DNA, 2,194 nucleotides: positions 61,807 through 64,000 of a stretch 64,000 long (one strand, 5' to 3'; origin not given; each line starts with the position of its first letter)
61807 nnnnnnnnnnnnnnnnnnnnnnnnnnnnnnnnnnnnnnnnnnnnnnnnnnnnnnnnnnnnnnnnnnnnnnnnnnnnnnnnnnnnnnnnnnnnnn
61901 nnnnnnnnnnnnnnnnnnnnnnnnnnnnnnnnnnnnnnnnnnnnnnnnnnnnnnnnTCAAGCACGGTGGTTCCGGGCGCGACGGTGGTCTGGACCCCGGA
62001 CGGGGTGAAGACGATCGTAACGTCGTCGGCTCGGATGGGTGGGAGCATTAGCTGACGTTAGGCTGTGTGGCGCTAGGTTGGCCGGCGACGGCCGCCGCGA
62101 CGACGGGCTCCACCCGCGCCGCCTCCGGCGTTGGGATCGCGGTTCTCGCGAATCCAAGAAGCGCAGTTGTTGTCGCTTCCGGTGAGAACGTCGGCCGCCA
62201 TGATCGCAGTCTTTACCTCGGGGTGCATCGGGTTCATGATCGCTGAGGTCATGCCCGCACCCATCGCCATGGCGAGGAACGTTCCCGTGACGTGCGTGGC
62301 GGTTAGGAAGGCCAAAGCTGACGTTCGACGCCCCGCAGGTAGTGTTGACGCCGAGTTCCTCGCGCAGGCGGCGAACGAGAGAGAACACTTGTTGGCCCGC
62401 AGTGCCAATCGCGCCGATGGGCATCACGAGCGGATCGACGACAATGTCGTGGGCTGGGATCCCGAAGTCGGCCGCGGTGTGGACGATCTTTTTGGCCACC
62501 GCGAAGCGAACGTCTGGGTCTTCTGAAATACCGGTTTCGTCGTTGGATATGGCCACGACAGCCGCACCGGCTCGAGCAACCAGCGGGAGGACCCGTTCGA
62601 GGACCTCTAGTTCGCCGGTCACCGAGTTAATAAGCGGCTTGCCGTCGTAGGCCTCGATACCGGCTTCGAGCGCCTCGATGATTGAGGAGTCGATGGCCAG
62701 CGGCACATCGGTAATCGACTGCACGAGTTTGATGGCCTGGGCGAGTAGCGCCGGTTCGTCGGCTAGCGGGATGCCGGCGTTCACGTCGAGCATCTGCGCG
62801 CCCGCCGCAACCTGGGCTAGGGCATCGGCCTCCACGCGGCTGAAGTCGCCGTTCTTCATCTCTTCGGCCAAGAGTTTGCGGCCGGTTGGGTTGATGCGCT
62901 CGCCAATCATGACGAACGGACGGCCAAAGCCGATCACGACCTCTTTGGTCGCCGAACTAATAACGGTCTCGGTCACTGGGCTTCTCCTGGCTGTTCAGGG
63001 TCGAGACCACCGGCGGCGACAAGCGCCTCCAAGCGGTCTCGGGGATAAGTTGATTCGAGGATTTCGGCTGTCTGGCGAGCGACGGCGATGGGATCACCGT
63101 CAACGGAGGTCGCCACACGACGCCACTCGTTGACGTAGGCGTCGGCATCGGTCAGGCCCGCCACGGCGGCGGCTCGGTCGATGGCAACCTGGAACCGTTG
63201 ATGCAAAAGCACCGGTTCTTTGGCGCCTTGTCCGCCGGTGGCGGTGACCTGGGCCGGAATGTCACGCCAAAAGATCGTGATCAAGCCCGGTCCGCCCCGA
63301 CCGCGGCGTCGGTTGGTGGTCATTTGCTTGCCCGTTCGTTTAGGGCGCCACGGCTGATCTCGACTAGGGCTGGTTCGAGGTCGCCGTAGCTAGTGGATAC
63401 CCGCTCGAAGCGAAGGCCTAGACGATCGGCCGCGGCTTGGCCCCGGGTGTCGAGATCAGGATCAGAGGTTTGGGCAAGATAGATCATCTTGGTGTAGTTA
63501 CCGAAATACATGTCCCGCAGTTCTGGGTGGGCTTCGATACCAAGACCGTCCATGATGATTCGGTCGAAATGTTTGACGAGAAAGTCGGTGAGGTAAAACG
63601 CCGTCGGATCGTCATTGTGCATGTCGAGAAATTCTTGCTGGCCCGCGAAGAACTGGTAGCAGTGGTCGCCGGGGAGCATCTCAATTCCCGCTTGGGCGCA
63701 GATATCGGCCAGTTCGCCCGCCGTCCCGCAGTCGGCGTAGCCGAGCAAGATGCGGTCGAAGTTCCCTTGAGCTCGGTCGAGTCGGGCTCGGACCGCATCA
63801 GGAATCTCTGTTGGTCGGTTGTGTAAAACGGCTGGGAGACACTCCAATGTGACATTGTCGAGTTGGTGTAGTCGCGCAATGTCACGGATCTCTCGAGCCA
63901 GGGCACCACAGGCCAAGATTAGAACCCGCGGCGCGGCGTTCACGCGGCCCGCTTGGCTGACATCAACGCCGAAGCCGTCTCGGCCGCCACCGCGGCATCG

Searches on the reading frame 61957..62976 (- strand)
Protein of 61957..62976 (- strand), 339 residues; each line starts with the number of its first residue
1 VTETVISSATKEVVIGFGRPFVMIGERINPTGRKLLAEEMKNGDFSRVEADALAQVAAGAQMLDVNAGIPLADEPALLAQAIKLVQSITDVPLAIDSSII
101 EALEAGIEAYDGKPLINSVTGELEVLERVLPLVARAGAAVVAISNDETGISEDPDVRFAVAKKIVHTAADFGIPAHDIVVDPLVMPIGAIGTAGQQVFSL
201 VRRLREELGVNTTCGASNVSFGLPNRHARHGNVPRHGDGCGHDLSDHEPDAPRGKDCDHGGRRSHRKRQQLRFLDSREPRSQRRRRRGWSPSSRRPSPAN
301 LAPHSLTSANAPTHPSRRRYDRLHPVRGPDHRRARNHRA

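Call 11: search_protein_families(library=pfam, proteins=[window:61957-62976:-])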
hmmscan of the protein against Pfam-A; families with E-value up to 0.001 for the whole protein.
window:61957-62976:- (339 aa): 2 families
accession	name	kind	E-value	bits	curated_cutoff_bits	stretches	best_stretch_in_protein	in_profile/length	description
PF00809.28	Pterin_bind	-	4.8e-23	82.5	25.5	1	25-223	1-211/244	Pterin binding enzyme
PF03599.22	CdhD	-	6.3e-05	22.3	24.8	1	71-189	78-183/387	CO dehydrogenase/acetyl-CoA synthase delta subunit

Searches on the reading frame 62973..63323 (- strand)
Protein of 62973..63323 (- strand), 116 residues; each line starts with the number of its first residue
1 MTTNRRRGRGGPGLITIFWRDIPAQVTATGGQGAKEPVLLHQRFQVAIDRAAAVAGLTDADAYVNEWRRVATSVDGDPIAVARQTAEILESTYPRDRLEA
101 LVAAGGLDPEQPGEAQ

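Call 11: search_protein_families(library=pfam, proteins=[window:62973-63323:-])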
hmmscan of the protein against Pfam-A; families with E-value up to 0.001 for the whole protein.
window:62973-63323:- (116 aa): 1 family
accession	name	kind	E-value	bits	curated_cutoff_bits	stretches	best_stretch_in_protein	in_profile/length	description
PF13769.11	Virulence_fact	-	9e-19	68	25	1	18-102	2-81/81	Virulence factor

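Call 38: search_protein_families(library=ncbifam, proteins=[window:62973-63323:-], max_evalue=1e-10)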
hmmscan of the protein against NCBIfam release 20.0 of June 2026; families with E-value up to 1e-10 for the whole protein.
window:62973-63323:- (116 aa): 0 families

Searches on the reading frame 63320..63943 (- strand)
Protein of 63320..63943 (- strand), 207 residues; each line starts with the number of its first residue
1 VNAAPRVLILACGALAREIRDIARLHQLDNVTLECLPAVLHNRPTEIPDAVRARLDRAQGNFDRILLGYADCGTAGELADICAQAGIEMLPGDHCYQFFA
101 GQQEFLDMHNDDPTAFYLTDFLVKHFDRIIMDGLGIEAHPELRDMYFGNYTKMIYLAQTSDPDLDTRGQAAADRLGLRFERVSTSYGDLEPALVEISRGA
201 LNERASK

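Call 11: search_protein_families(library=pfam, proteins=[window:63320-63943:-])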
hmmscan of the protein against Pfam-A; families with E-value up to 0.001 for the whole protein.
window:63320-63943:- (207 aa): 1 family
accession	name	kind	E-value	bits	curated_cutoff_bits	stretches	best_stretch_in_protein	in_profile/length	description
PF07796.16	DUF1638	-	7.9e-32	110.8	27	1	35-192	1-160/161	Protein of unknown function (DUF1638)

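Call 17: find_encoding_contigs(protein=window:63320-63943:-, flank=10000, max_places=4)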
Protein window:63320-63943:- (207 aa): 1 contig read that carries it; 1 place shown.
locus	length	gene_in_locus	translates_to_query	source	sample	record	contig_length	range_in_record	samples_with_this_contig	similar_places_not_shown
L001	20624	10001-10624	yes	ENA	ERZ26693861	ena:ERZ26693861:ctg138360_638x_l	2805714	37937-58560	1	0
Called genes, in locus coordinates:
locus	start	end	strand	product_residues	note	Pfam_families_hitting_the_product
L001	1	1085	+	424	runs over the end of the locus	PF02518:HATPase_c (weak), PF13589:HATPase_c_3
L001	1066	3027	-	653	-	PF00145:DNA_methylase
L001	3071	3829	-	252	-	PF00378:ECH_1, PF16113:ECH_2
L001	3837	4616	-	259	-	PF00106:adh_short, PF08659:KR (faint), PF13561:adh_short_C2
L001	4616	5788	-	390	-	PF00108:Thiolase_N, PF02803:Thiolase_C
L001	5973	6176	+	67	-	PF00313:CSD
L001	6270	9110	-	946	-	PF00133:tRNA-synt_1 (weak), PF09334:tRNA-synt_1g, PF13603:tRNA-synt_1_2, PF08264:Anticodon_1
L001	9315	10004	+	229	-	PF02607:B12-binding_2, PF02310:B12-binding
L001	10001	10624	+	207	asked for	PF07796:DUF1638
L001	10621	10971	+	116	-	PF13769:Virulence_fact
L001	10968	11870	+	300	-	PF00809:Pterin_bind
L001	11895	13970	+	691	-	PF00111:Fer2 (weak), PF17650:RACo_linker, PF17651:Raco_middle, PF14574:RACo_C_ter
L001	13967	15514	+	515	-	PF06253:MTTB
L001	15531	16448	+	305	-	PF03446:NAD_binding_2, PF03807:F420_oxidored (weak), PF14833:NAD_binding_11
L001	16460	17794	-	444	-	PF07690:MFS_1, PF06779:MFS_4, PF07690:MFS_1 (weak)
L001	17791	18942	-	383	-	PF01571:GCV_T, PF08669:GCV_T_C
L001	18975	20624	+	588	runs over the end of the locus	PF00425:Chorismate_bind, PF01063:Aminotran_4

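Call 38: search_protein_families(library=ncbifam, proteins=[L001:9315-10001:+, window:63320-63943:-, L001:10968-11870:+], max_evalue=1e-10)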
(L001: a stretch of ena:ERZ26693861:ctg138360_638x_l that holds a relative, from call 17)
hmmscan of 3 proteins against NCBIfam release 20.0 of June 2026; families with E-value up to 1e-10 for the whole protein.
L001:9315-10001:+ (229 aa): 9 families
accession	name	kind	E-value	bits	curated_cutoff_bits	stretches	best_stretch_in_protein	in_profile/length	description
NF047996.1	corrin_MtgC_2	exception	1.3e-58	198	370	1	15-223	2-210/212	glycine betaine-specific corrinoid protein MtgC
TIGR02370.1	pyl_corrinoid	subfamily_domain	1.1e-49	168.5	215.3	1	30-213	11-195/197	methyltransferase cognate corrinoid protein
NF041607.1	dimeth_corrin_MtbC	equivalog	1.4e-49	168.4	350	1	45-222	24-202/203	dimethylamine corrinoid protein MtbC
NF047995.1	corrinoid_MtgC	exception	1.3e-47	162.1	310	1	17-223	4-213/215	glycine betaine-specific corrinoid protein MtgC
NF040655.1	MtaC_Meth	equivalog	4.4e-40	137.3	420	1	6-224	24-239/253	methanol--corrinoid protein MtaC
TIGR02082.1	metH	equivalog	9e-40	136.2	1010.85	1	6-227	635-862/1182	methionine synthase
NF040669.1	MtaC2_Meth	equivalog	6.9e-34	117.4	450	1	7-226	31-249/267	methanol--corrinoid protein MtaC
NF007024.0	PRK09490.1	equivalog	2.3e-31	108.5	1497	1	48-219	692-865/1234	methionine synthase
NF002612.0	PRK02261.1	equivalog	6.2e-13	48.5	110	1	104-192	5-92/148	methylaspartate mutase subunit S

window:63320-63943:- (207 aa): 0 families

L001:10968-11870:+ (300 aa): 4 families
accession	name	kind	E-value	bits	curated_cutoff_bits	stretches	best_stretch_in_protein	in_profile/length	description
NF005719.0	PRK07535.1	domain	6.7e-108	359.9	259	1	21-283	1-263/268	methyltetrahydrofolate:corrinoid/iron-sulfur protein methyltransferase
NF040758.1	CODH_ACS_meth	exception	9.4e-42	143.1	370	1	21-273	4-257/261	carbon monoxide dehydrogenase/acetyl-CoA synthase methytransferase subunit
TIGR02082.1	metH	equivalog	2.9e-40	137.8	1010.85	1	3-251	325-588/1182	methionine synthase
NF007024.0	PRK09490.1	equivalog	8.9e-30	103.2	1497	1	8-251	347-605/1234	methionine synthase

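Call 82: search_protein_families(library=pfam, proteins=[L001:9315-10001:+, L001:10968-11870:+])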
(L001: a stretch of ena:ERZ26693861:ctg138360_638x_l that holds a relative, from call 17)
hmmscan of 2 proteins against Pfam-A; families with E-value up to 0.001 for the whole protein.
L001:9315-10001:+ (229 aa): 2 families
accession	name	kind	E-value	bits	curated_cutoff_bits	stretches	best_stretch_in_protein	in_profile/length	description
PF02310.24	B12-binding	-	1.6e-27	96.2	32.1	1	104-208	2-103/121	B12 binding domain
PF02607.22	B12-binding_2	-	4.8e-15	55.9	23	1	20-90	4-73/74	B12 binding domain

L001:10968-11870:+ (300 aa): 2 families
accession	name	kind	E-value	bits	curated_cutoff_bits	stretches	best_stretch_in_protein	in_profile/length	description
PF00809.28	Pterin_bind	-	3.2e-26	92.9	25.5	1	25-247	1-243/244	Pterin binding enzyme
PF03599.22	CdhD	-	4.5e-05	22.8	24.8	1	71-189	78-183/387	CO dehydrogenase/acetyl-CoA synthase delta subunit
